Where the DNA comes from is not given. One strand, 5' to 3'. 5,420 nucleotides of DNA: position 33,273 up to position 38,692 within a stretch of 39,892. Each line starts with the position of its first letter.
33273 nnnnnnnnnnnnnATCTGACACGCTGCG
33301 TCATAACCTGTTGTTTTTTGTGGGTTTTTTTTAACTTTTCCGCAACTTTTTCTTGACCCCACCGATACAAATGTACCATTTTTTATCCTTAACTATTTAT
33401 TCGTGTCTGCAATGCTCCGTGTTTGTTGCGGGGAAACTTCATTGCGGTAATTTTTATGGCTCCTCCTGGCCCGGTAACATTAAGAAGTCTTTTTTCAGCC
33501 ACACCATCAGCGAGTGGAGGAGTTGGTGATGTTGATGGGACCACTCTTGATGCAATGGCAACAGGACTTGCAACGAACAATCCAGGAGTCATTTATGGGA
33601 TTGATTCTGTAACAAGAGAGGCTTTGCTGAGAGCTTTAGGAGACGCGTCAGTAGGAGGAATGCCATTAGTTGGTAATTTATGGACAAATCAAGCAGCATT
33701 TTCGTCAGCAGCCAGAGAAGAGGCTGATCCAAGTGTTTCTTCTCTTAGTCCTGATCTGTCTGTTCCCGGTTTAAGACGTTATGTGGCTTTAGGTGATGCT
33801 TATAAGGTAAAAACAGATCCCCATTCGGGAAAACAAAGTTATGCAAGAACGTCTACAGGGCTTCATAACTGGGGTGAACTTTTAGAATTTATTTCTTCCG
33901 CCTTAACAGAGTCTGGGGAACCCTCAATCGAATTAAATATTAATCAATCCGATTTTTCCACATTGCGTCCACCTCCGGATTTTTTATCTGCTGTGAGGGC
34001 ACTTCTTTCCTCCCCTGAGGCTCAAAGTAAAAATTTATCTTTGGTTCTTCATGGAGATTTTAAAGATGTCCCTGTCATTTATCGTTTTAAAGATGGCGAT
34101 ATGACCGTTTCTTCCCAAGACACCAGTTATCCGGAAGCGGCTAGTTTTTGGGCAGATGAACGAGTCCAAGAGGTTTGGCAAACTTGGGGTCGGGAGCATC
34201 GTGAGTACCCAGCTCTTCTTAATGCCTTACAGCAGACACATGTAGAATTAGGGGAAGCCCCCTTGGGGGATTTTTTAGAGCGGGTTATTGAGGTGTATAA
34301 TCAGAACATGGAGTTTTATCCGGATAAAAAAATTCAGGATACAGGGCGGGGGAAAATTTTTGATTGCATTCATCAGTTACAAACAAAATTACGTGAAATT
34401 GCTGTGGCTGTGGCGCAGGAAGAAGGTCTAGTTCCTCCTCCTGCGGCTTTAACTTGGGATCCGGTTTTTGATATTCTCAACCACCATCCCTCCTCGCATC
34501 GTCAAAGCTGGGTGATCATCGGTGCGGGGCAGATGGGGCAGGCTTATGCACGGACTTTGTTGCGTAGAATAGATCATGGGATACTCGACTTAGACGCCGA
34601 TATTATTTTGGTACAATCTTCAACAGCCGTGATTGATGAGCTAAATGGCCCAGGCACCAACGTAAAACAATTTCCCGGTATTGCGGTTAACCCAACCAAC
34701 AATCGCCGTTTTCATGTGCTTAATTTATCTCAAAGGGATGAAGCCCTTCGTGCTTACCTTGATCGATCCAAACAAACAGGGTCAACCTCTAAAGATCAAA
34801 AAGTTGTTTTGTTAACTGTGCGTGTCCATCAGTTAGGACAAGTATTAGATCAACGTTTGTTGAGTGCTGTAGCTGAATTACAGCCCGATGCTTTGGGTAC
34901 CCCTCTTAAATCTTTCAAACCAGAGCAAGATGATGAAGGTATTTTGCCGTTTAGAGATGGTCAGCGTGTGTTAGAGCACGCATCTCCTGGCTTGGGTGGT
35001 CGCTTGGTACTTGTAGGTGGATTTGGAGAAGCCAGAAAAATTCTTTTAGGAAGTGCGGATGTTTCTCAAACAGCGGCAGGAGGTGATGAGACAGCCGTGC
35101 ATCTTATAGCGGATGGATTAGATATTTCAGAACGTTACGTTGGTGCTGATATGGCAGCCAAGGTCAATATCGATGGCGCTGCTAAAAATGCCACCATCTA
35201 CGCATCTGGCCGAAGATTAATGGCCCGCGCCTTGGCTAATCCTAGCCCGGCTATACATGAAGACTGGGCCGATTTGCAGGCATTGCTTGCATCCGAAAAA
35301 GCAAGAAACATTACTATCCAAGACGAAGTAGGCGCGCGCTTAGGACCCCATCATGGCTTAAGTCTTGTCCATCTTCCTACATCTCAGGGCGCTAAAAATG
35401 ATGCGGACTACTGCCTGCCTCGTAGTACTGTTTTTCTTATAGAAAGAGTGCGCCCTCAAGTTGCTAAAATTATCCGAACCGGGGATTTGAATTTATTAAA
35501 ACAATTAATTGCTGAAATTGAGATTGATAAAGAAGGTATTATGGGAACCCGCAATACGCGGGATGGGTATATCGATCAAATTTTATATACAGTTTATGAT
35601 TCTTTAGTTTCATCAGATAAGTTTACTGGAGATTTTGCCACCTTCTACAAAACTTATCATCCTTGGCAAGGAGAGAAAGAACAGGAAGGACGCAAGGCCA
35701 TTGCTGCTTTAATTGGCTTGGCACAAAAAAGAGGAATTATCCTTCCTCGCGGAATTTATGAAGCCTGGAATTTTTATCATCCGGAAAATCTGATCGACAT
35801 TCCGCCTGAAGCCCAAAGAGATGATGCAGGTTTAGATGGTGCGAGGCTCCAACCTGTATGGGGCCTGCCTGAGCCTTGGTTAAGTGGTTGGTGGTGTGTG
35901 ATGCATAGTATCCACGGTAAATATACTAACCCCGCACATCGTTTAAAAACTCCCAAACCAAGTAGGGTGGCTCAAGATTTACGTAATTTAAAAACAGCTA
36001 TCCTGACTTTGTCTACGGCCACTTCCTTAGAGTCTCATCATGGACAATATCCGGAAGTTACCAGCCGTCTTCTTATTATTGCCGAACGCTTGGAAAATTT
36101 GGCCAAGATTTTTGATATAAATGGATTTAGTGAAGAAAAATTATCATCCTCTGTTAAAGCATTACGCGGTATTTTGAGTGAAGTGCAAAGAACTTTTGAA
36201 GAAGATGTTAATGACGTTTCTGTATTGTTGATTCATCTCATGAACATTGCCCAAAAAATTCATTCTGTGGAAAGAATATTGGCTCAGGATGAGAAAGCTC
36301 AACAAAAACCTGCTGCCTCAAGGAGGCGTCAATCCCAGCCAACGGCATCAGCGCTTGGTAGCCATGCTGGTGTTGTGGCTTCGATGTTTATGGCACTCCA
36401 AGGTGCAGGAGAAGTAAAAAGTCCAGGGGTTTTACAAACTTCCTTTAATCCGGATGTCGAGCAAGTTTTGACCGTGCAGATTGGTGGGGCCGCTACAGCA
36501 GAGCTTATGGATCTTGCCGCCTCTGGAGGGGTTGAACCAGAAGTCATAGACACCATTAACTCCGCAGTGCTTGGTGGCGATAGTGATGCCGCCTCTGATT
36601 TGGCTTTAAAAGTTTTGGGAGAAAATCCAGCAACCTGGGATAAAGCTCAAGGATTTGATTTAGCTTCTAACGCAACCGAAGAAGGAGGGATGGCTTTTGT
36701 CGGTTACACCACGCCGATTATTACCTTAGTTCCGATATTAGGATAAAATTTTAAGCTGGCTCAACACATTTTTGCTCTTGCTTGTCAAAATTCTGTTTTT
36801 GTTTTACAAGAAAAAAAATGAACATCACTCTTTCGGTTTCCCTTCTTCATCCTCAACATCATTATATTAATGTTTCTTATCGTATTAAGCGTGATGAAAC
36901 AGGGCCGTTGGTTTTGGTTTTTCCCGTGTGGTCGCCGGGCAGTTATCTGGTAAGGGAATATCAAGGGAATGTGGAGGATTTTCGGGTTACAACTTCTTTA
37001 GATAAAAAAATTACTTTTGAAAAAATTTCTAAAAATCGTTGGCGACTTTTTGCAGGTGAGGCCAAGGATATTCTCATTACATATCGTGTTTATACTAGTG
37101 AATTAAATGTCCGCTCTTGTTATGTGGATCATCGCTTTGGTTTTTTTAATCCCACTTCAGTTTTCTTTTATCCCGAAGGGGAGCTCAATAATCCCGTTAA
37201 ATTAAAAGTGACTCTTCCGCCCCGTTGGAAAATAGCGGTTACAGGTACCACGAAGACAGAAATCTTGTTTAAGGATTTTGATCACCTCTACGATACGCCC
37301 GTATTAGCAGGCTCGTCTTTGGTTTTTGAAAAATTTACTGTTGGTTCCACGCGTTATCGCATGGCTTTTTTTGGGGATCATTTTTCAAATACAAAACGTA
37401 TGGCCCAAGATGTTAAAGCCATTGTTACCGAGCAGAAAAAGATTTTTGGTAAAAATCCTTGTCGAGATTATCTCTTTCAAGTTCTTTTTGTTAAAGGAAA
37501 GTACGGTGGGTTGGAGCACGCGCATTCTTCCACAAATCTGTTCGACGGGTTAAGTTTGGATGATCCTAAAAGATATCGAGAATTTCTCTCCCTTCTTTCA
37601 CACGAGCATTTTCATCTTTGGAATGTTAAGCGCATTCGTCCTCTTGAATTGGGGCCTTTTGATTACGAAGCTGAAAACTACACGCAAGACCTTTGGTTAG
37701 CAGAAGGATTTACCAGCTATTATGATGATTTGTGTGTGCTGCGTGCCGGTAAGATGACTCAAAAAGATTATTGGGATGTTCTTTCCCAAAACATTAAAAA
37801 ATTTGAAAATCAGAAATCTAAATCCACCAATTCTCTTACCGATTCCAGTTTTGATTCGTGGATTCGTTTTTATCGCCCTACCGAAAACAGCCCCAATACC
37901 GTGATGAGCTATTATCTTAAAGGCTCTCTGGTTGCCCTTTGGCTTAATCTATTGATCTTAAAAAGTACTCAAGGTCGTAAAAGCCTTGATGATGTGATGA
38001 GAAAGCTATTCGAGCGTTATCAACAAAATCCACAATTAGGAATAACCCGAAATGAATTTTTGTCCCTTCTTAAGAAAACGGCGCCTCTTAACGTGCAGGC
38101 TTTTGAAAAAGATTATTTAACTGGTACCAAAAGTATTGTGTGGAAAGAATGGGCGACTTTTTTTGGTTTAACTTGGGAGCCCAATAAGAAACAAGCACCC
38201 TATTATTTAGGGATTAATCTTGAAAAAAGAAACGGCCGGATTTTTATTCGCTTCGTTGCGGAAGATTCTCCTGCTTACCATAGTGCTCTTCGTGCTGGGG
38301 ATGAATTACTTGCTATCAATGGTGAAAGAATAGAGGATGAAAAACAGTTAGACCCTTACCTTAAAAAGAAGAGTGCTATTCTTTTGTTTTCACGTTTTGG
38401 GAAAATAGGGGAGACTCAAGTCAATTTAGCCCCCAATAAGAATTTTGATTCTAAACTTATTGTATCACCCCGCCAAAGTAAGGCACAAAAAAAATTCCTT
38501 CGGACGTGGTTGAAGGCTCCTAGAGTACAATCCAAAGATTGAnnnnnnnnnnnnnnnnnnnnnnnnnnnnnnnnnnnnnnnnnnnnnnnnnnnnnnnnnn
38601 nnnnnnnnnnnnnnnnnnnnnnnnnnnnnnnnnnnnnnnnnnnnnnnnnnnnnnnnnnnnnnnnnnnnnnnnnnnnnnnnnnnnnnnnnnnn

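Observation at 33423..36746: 1107-aa orphan ORF with elevated GC, bracketed by a vapBC module and an M61-PDZ peptidase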

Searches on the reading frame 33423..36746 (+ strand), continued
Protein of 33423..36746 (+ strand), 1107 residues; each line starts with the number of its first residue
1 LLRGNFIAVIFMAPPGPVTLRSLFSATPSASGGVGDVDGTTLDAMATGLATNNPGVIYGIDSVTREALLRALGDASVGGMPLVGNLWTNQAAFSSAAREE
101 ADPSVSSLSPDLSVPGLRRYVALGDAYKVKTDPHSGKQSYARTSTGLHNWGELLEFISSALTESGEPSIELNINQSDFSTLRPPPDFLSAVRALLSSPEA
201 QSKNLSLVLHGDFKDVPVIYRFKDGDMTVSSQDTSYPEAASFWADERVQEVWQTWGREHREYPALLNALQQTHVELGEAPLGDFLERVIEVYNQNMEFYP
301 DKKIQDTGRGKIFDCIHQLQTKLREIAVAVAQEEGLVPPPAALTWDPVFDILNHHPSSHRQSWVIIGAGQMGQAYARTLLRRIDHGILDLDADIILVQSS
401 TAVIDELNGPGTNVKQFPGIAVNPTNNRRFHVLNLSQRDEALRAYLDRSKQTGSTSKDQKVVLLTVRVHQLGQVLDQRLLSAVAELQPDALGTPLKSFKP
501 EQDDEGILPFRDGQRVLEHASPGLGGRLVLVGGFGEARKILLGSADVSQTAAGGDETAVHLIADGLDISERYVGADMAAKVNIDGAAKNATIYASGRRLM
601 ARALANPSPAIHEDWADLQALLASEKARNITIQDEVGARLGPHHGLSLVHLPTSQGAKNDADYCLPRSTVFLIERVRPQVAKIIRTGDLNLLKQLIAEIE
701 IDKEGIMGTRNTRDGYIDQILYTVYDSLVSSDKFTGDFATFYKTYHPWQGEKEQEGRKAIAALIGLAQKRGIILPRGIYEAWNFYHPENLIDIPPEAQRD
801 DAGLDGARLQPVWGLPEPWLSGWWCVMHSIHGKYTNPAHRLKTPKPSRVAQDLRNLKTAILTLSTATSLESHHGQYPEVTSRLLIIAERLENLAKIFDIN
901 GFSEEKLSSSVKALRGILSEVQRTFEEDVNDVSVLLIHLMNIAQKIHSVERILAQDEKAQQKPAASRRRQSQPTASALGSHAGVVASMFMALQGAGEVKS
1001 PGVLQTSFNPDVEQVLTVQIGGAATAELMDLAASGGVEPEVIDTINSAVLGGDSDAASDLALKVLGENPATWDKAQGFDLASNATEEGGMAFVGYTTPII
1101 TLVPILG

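Call 103: search_dna_similar(query=P0001, collection=plasmids, mode=protein, max_evalue=0.001, max_rows=10)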
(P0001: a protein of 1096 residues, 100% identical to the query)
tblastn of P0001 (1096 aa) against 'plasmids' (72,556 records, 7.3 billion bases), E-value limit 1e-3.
No match.

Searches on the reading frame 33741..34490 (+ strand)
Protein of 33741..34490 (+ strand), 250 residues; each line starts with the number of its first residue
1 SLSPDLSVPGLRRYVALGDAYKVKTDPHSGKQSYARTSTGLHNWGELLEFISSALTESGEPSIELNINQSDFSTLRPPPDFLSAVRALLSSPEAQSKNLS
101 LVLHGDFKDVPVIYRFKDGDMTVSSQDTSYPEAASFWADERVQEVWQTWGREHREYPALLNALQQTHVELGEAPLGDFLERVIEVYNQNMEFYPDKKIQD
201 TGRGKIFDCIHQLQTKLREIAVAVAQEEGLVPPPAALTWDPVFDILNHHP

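Call 86: predict_structure(alignment_id=A3)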
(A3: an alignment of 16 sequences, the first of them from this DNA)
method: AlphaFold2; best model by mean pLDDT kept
length: 250 residues; sequences in the alignment: 16
mean_pLDDT: 89.5   pTM: 0.81
mean pLDDT of the five models: 89.5, 88.6, 88.2, 88.1, 87.2
residues with pLDDT >= 90: 170; 70-90: 66; 50-70: 11; < 50: 3
segments of 3 or more residues with pLDDT < 50: 1-3
pLDDT, mean of each block of 10 residues (from residue 1): 66 90 93 93 95 93 92 90 96 91 83 90 74 90 93 94 96 93 95 88 83 92 90 86 89
secondary structure, 60 per line:
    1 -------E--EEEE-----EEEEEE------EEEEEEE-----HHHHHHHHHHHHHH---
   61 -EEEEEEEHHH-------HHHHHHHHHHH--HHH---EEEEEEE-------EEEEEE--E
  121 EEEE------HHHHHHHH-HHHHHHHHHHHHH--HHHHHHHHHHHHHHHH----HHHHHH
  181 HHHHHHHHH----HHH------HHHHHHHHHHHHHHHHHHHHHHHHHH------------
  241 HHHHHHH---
elements in order: E11-14 E20-25 E32-38 H44-57 E62-68 H79-89 E98-104 E112-117 E120-124 H131-138 H140-152 H155-170 H175-189 H203-228 H241-247
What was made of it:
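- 33741..34490 (+): N-terminal alpha/beta plus helical domain, residues 96-345. No recognisable solved relative. W139 is conserved in at least 90% of the family. The domain model has pLDDT 89.5 (call 86).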

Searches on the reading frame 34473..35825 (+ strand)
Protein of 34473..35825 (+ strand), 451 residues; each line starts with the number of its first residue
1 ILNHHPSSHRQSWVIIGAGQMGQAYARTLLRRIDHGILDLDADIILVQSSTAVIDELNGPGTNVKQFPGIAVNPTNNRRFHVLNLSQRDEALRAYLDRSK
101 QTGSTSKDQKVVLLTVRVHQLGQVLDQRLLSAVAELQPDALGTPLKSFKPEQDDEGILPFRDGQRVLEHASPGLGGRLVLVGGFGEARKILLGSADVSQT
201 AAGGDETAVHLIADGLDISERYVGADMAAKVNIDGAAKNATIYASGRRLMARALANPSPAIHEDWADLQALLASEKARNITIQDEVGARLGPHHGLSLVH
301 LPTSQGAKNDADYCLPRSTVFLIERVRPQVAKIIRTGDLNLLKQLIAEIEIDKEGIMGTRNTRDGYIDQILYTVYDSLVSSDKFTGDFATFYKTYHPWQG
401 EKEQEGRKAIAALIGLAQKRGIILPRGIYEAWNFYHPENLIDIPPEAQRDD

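Call 96: search_protein_families(library=pfam, proteins=[window:34473-35825:+], max_evalue=10)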
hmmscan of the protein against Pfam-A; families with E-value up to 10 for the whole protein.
window:34473-35825:+ (451 aa): 2 families
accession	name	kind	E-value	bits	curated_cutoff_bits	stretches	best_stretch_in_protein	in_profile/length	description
PF03807.23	F420_oxidored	-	0.021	15.9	21.6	1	15-32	4-21/94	NADP oxidoreductase coenzyme F420-dependent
PF01210.29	NAD_Gly3P_dh_N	-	0.13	12.7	23.1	1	15-74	4-55/158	NAD-dependent glycerol-3-phosphate dehydrogenase N-terminus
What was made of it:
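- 34491..35825 (+): GPDH-like NAD(P)-binding oxidoreductase core, residues about 346-790: a Rossmann domain followed by a helical substrate domain. There is a sub-threshold PF01210 hit (call 96).
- On NAD(P)-dependent glycerol-3-phosphate dehydrogenase (GpsA/GPD1): PF01210 scores 12.7 bits against a cut-off of 23.1, and only on the isolated core (call 96).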

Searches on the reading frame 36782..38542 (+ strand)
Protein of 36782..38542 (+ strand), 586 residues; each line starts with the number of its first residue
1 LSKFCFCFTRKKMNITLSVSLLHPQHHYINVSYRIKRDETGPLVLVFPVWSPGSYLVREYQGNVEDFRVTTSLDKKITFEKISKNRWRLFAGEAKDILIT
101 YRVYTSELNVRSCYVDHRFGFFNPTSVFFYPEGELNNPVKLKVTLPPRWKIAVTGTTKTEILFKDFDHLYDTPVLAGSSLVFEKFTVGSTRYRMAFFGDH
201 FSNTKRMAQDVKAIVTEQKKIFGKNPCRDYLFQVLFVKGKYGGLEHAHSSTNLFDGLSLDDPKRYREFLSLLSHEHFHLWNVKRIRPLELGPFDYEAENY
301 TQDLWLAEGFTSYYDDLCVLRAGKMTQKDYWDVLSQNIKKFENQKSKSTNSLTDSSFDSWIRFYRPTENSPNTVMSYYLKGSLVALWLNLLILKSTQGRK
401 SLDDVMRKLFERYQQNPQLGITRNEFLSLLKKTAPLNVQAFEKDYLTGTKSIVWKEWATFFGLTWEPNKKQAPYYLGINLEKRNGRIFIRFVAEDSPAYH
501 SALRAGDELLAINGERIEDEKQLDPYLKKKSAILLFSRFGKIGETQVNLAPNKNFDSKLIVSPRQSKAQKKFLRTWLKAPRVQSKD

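Call 3: search_protein_families(library=pfam, proteins=[window:36782-38542:+], max_evalue=1)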
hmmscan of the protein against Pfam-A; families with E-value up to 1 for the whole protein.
window:36782-38542:+ (586 aa): 7 families
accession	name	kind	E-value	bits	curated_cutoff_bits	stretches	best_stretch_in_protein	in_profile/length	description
PF05299.18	Peptidase_M61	-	6.4e-45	152.8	22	1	268-384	2-118/118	M61 glycyl aminopeptidase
PF17899.6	Peptidase_M61_N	-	4.9e-42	144.2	23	1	17-177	2-167/168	Peptidase M61 N-terminal domain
PF13180.12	PDZ_2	-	7.5e-08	33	27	1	475-531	2-58/80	PDZ domain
PF00595.29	PDZ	-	9.1e-07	29.6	23.2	1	470-520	6-60/81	PDZ domain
PF17820.7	PDZ_6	-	1.1e-06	28.7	27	1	492-535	5-51/54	PDZ domain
PF01433.26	Peptidase_M1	-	0.00016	21.8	27.7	1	302-443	90-216/218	Peptidase family M1 domain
PF17816.7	PDZ_4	-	0.0014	19.3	23.1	1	479-519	8-47/114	PDZ domain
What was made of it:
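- Checked: Downstream lies an M61 peptidase with a PDZ domain (36782-38542, call 3).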

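Call 10: find_related_loci(query=window:36782-38542:+, collection=genome_contigs, flank=10000)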
Query window:36782-38542:+ (586 aa) in genome_contigs; peptide patterns used: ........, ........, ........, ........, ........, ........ (x = any residue, [..] = any of these).
282 stretches matched a pattern; 223 encode a relative of the query (tblastn E <= 1e-3); the best 80 are kept; 80 distinct loci.
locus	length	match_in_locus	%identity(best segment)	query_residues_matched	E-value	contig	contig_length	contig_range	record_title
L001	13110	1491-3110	43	13-550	2e-152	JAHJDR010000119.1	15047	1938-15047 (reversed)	MAG: bacterium isolate Modern_marine.mb.68 Modern_marine.mb.68_k141_597651, whole genome shotgun sequence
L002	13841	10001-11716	45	7-577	2e-161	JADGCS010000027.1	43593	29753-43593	MAG: Deltaproteobacteria bacterium isolate nXXbin1 nXX_bin1_NODE_27_length_43593_cov_7.182579, whole genome shotgun sequ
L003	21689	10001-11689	38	14-577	2e-124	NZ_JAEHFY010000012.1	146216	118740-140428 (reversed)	Pedobacter segetis strain SD-b NODE_12_length_146216_cov_52.284907, whole genome shotgun sequence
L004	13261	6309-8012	37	9-577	2e-120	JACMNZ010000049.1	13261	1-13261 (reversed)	MAG: Pseudopedobacter sp. isolate LF-bin-200 FL-bin-200-contig-k141_88238, whole genome shotgun sequence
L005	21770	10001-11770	36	1-577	2e-118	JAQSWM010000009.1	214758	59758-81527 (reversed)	MAG: Sphingobacteriaceae bacterium isolate C_No_T20_C_bin.73 scaffold_73, whole genome shotgun sequence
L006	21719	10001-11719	36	7-577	4e-117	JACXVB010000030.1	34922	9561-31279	MAG: Sphingobacteriales bacterium isolate JN15.004 scaffold_227, whole genome shotgun sequence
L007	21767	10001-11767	35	4-577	1e-115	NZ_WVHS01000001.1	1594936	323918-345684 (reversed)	Hufsiella ginkgonis strain HMF7056 1, whole genome shotgun sequence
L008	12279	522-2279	36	1-577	9e-116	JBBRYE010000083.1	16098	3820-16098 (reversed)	MAG: Sphingobacteriales bacterium isolate La5_metabat2.021 La5_metabat2.021_K_809955_L_16098_cov_9.0000, whole genome sh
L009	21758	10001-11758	36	1-577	2e-114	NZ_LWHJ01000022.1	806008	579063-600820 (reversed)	Pedobacter psychrophilus strain CCM 8644 NODE_2_length_806008_cov_119.998_ID_3, whole genome shotgun sequence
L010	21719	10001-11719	37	14-577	3e-113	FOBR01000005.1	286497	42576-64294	bacterium A37T11 genome assembly, contig: Ga0116937_105, whole genome shotgun sequence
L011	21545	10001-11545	39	13-523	8e-112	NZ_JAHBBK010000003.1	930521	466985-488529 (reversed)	Mucilaginibacter sp. Bleaf8 Scaffold3, whole genome shotgun sequence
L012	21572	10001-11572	38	4-519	8e-111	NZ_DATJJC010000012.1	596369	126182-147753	MAG: Mucilaginibacter sp. isolate SMAG_U15555 k141_3685161, whole genome shotgun sequence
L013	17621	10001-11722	43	13-578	2e-158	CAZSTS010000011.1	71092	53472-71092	MAG TPA_asm: uncultured Nitrospirales bacterium isolate SRP200020_co4_91 genome assembly, contig: NODE_327_length_71092_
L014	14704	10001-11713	36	13-578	3e-109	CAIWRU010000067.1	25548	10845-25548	MAG: uncultured Mucilaginibacter sp. isolate AlinenLipids_bin-8559 genome assembly, contig: bin-8559:067/222, whole geno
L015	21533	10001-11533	38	13-519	5e-109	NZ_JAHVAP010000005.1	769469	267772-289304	Mucilaginibacter phenanthrenivorans strain BJC16-A38 contig00005, whole genome shotgun sequence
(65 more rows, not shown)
